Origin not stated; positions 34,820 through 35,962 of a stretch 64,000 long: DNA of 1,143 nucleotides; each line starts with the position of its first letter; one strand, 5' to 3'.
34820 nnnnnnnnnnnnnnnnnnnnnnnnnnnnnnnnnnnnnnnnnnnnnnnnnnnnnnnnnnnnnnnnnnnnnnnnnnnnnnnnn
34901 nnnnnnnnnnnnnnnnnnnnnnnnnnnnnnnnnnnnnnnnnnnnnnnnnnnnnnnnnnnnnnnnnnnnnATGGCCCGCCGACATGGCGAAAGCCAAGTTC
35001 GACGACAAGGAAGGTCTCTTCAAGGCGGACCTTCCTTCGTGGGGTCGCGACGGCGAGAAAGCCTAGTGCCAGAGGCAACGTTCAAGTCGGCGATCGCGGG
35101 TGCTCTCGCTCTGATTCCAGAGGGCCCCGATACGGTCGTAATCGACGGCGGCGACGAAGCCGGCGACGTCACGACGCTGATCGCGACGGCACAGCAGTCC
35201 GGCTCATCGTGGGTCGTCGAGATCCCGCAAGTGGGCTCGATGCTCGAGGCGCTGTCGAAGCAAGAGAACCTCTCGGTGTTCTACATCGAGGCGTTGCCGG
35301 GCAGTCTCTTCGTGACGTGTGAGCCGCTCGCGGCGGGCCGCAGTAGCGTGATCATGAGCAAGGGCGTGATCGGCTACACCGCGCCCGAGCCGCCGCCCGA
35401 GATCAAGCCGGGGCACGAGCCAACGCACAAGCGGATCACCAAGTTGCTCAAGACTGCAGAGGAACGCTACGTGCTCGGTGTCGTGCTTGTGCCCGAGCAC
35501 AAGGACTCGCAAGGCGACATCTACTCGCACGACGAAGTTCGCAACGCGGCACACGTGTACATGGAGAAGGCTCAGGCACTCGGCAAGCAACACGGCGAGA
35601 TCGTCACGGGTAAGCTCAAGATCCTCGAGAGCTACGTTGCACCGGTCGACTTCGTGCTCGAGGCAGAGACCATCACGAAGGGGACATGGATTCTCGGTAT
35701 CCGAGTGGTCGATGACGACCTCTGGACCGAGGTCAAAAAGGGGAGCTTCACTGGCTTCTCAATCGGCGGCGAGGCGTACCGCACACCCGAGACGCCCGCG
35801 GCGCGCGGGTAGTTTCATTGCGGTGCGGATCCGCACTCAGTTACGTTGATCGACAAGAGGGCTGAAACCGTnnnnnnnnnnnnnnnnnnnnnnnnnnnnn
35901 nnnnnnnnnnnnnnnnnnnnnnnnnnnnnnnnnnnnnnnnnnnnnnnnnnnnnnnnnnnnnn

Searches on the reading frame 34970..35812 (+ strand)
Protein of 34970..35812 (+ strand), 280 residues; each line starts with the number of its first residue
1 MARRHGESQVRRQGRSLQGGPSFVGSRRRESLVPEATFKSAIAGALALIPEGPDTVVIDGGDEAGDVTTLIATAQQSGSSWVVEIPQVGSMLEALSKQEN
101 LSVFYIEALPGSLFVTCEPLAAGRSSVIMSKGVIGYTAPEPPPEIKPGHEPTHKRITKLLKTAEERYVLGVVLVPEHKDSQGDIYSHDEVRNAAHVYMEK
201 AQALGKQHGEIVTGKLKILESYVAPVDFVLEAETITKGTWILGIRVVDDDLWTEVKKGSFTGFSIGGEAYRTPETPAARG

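Call 64: search_protein_families(library=pfam, max_evalue=0.001, proteins=[window:34970-35812:+])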
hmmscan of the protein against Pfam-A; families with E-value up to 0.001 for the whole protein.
window:34970-35812:+ (280 aa): 1 family
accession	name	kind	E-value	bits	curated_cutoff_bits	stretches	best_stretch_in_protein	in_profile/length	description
PF14550.11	Peptidase_S78_2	-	1e-29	103.6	24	1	161-271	7-124/126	Putative phage serine protease XkdF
